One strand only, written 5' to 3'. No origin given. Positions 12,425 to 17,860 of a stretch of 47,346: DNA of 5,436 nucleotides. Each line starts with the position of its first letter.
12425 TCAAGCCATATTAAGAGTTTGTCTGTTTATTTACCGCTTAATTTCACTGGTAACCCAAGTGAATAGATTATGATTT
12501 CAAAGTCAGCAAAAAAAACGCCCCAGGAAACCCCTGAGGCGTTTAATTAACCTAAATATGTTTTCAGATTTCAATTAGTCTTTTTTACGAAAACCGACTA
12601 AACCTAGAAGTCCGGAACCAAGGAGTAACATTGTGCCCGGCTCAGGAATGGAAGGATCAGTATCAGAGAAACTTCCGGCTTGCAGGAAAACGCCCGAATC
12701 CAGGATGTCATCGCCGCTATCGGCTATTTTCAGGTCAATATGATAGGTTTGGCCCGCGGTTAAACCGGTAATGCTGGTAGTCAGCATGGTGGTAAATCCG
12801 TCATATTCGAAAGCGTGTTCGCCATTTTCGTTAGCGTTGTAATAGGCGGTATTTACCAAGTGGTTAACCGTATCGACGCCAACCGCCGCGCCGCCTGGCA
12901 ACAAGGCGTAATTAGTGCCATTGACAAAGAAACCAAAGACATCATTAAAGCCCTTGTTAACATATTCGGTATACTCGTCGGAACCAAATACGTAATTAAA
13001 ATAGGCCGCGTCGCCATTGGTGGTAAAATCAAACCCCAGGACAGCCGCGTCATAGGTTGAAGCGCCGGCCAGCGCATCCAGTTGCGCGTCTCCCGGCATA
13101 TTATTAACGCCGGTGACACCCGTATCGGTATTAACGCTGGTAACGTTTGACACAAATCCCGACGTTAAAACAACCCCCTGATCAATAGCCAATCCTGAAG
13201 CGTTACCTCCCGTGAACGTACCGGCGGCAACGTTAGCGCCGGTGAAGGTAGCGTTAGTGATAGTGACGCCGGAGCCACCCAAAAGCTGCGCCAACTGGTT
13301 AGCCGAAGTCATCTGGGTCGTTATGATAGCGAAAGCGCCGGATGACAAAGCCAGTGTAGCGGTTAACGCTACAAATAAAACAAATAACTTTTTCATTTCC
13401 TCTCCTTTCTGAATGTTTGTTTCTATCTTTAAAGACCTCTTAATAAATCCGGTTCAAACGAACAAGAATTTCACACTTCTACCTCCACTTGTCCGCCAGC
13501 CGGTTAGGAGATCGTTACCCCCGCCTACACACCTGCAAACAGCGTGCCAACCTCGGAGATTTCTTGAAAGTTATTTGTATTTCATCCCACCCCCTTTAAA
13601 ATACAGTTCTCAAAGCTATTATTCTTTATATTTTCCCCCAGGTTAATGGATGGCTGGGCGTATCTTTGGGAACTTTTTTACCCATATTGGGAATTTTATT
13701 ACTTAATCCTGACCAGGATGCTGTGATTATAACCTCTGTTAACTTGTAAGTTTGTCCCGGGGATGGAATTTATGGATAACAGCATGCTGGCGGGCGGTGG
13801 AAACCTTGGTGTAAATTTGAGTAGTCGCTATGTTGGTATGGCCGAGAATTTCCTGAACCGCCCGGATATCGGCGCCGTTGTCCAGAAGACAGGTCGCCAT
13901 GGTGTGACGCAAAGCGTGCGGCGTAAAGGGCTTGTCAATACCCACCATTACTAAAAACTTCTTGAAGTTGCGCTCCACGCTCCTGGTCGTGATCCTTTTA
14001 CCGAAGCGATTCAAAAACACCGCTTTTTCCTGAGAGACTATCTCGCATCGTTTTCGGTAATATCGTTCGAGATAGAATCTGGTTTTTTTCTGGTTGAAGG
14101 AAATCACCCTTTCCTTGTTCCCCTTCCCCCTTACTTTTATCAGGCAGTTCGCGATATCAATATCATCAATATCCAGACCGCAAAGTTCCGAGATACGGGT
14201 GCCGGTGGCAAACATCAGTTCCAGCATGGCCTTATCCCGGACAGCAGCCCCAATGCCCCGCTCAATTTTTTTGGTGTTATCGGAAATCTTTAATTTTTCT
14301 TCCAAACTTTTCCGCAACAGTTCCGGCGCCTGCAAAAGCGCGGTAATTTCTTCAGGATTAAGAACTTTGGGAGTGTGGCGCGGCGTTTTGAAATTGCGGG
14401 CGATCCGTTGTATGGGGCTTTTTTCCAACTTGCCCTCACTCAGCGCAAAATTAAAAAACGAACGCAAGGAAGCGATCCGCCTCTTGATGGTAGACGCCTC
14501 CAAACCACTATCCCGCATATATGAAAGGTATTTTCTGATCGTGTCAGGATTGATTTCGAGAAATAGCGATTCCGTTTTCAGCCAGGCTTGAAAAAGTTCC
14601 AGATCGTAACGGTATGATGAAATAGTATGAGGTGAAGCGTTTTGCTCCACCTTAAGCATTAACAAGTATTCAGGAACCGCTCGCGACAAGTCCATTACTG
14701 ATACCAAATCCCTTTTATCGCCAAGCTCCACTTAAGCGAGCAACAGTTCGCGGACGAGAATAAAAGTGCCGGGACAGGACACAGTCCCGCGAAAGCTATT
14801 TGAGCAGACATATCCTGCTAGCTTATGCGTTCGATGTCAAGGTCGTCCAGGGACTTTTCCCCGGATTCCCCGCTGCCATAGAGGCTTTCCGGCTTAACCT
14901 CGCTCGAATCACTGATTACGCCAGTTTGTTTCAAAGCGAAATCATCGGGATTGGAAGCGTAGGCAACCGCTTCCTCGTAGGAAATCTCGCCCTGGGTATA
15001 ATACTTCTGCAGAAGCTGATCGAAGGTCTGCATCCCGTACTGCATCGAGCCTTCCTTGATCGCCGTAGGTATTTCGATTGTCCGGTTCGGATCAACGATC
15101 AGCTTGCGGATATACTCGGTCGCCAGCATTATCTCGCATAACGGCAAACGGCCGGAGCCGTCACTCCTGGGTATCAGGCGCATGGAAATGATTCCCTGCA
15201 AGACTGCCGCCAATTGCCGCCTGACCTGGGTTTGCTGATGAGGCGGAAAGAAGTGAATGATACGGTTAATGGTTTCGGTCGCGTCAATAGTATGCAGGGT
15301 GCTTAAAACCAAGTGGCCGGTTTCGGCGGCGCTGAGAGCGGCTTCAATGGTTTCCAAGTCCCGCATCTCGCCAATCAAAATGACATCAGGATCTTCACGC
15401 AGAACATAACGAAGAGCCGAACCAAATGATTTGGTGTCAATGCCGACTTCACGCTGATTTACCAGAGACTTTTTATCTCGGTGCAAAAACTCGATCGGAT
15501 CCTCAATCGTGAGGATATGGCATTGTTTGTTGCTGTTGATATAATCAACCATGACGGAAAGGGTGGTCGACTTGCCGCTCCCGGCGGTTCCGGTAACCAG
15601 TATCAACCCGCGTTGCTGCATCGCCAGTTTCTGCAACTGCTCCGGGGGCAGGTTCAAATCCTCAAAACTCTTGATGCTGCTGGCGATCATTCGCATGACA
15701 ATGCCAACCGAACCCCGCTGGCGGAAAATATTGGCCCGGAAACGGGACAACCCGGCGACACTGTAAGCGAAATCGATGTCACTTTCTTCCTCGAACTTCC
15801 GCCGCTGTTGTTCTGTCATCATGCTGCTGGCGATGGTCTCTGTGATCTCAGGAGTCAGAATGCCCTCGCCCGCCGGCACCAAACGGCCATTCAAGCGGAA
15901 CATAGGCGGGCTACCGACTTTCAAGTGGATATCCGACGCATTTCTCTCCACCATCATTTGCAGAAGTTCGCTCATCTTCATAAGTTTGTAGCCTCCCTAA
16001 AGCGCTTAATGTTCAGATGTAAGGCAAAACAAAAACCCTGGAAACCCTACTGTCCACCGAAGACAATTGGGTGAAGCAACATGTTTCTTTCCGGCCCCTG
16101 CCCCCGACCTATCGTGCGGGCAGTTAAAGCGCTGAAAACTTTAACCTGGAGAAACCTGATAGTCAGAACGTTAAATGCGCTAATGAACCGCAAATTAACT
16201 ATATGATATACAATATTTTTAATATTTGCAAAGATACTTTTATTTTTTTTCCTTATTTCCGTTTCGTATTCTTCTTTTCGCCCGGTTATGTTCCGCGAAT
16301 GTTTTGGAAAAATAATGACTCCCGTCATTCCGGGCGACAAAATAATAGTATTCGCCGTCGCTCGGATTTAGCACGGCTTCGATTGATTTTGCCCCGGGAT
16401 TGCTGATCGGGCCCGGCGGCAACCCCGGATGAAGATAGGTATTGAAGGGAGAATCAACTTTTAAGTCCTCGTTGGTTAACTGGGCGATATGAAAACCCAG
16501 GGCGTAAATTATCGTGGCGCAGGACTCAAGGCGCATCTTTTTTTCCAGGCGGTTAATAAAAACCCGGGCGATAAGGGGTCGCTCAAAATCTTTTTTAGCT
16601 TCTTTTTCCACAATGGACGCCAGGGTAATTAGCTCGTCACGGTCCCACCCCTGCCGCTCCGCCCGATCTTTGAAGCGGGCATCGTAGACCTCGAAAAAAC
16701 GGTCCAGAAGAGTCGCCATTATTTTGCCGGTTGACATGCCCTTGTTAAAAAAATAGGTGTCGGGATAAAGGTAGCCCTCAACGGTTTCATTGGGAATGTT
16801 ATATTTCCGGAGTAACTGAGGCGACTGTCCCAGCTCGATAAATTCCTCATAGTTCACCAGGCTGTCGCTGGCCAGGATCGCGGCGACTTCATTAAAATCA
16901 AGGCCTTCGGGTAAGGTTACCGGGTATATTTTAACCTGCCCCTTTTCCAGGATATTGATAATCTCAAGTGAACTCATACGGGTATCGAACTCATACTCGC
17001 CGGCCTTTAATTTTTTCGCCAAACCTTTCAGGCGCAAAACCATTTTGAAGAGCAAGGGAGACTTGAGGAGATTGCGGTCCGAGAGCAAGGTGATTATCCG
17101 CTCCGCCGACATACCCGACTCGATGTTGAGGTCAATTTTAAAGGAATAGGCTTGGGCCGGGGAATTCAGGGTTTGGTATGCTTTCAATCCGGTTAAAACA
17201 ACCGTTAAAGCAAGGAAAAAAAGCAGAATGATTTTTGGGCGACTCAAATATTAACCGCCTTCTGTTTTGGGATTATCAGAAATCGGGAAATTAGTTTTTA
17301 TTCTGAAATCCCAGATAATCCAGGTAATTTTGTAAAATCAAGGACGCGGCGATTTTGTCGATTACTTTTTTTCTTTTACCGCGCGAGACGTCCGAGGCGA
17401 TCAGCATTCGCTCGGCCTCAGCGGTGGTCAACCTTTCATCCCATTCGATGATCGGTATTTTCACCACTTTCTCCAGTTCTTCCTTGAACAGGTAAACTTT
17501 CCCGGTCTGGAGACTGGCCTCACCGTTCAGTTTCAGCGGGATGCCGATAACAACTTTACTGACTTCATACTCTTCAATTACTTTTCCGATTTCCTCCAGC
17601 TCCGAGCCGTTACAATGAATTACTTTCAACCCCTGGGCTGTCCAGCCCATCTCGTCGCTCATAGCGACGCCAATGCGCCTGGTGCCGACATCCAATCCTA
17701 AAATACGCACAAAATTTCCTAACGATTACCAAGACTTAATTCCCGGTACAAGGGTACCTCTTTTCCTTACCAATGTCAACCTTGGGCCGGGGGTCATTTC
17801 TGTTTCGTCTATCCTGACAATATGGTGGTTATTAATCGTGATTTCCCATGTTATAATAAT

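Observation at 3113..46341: Eight otherwise intact genes each carry exactly one in-frame TAA/TAG and no frameshift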

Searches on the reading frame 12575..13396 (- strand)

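Call 26: search_protein_families(library=ncbifam, proteins=[window:12575-13396:-], max_evalue=0.01)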
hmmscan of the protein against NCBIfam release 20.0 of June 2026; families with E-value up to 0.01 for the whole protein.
window:12575-13396:- (273 aa): 6 families
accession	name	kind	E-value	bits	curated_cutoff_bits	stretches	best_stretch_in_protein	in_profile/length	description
NF038133.1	choice_anch_L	domain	1.7e-71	240.2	27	1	34-243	2-219/219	choice-of-anchor L domain-containing protein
NF033554.9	floc_PepA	equivalog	8.6e-05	22.5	80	1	8-272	5-259/261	flocculation-associated PEP-CTERM protein PepA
NF041538.1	PEP_EDSA_1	subfamily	0.00011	22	100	1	175-272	226-306/307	EDSAP-1 family PEP-CTERM protein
NF041927.1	Xrt_dep_XDP1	equivalog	0.00022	21.3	125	1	245-272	214-241/242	exosortase-dependent surface protein XDP1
TIGR02595.1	PEP_CTERM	domain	0.00052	20.7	16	1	250-272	1-22/24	PEP-CTERM sorting domain-containing protein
NF038125.1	PEP_CTERM_THxN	subfamily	0.002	17.8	85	0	10-272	8-245/246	THxN family PEP-CTERM protein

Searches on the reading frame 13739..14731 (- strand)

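Call 61: search_protein_families(library=ncbifam, proteins=[window:13739-14731:-], max_evalue=1e-10)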
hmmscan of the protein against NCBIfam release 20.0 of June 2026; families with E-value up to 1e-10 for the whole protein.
window:13739-14731:- (330 aa): 10 families
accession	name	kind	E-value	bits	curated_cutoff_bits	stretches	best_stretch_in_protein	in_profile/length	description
TIGR02225.1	recomb_XerD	equivalog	1.7e-84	283.6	329.6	1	21-325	2-289/290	site-specific tyrosine recombinase XerD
TIGR02224.1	recomb_XerC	equivalog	2e-82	276.9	335.15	1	21-326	2-293/295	tyrosine recombinase XerC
NF001399.0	PRK00283.1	subfamily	2.3e-79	266.8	279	1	15-326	5-299/300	tyrosine recombinase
NF040815.2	recomb_XerA_Arch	equivalog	4.7e-65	219.8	220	1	21-313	2-257/263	site-specific tyrosine recombinase/integron integrase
NF002331.0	PRK01287.1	subfamily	1.1e-41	143.1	371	1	18-327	29-329/365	site-specific tyrosine recombinase XerC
NF003462.0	PRK05084.1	equivalog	1.3e-36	126.1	267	1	15-322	13-356/360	tyrosine recombinase XerS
TIGR02249.1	integrase_gron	subfamily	1e-32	113.8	265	1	247-319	237-309/315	integron integrase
NF011946.0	PRK15417.1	equivalog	3.7e-23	82.2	435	1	250-318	255-323/337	integron integrase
NF007371.0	PRK09871.1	subfamily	2e-18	66.6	222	1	163-318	25-182/198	tyrosine-type DNA invertase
NF007370.0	PRK09870.1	subfamily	2.9e-15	56.4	221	1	156-326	25-195/200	tyrosine-type DNA invertase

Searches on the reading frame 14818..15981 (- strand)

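Call 61: search_protein_families(library=ncbifam, proteins=[window:14818-15981:-], max_evalue=1e-10)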
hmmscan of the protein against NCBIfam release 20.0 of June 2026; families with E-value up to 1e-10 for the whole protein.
window:14818-15981:- (387 aa): 12 families
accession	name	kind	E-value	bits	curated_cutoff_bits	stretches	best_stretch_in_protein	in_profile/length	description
TIGR01420.1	pilT_fam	subfamily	1e-142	475.4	319.1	1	3-347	2-343/343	PilT/PilU family type 4a pilus ATPase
TIGR02525.1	plasmid_TraJ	equivalog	1.9e-46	158.7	368.3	1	5-323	14-349/372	plasmid transfer ATPase TraJ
TIGR02533.1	type_II_gspE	equivalog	6.8e-41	140.4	630.25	1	94-244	208-359/486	type II secretion system ATPase GspE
TIGR02538.1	type_IV_pilB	equivalog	1.8e-39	135.8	675.65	1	93-243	280-431/564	type IV-A pilus assembly ATPase PilB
NF041000.1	ATPase_ComGA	equivalog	1e-38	132.9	300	1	86-271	88-266/267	competence type IV pilus ATPase ComGA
NF007755.0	PRK10436.1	equivalog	1e-37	129.9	617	1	4-270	90-355/465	type II secretion system protein GspE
TIGR02524.1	dot_icm_DotB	equivalog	1.3e-37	129.8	463.3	1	3-333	6-345/358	Dot/Icm type IV secretion system ATPase DotB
NF053534.1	T4PilAsmATPsTfpB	equivalog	1.6e-36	125.8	850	1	94-245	301-453/584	type IV pilus assembly ATPase TfpB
NF058587.1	archaellum_moto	equivalog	7.7e-16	57.9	550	1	120-241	271-393/527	archaellum flagellar ATPase motor FlaI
TIGR02788.1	VirB11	equivalog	2.3e-13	49.9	249.95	1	115-246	135-267/308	P-type DNA transfer ATPase VirB11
TIGR02782.1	TrbB_P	equivalog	1.5e-12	47.5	304.55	1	120-267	132-278/303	P-type conjugative transfer ATPase TrbB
TIGR03819.1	heli_sec_ATPase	hypoth_equivalog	4.2e-11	42.6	373.15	1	117-267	171-325/340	TadA family conjugal transfer-associated ATPase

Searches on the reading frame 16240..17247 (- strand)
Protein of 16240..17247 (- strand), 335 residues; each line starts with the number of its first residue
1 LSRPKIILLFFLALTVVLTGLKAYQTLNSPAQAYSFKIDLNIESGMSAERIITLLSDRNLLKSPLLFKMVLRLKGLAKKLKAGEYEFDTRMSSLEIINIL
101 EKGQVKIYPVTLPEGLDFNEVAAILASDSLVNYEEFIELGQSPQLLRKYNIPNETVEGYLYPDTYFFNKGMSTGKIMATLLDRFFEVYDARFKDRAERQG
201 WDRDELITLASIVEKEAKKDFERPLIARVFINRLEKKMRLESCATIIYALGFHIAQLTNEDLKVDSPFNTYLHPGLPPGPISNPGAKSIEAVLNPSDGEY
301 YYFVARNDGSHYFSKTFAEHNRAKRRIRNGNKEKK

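Call 61: search_protein_families(library=ncbifam, proteins=[window:16240-17247:-], max_evalue=1e-10)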
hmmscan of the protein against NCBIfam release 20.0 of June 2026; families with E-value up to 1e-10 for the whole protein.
window:16240-17247:- (335 aa): 2 families
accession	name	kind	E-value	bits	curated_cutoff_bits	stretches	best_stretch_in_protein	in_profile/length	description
TIGR00247.1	TIGR00247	hypoth_equivalog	2.5e-76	257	103.4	1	6-326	11-339/347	endolytic transglycosylase MltG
NF007619.0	PRK10270.1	equivalog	1.7e-45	155.5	532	1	42-333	44-336/340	cell division protein YceG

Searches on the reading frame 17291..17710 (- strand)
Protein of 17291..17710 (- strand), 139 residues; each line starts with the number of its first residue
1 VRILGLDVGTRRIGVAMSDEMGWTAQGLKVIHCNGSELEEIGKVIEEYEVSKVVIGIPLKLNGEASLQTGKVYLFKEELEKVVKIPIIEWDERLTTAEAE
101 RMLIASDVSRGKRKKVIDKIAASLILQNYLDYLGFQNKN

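Call 61: search_protein_families(library=ncbifam, proteins=[window:17291-17710:-], max_evalue=1e-10)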
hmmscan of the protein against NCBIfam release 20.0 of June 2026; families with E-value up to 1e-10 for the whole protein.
window:17291-17710:- (139 aa): 2 families
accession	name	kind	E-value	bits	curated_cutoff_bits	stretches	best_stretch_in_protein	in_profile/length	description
TIGR00250.1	RNAse_H_YqgF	equivalog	2.3e-38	131.2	43.25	1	4-131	1-130/130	Holliday junction resolvase RuvX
NF001026.0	PRK00109.2-2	equivalog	2e-12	47.2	155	1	1-131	1-127/130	Holliday junction resolvase RuvX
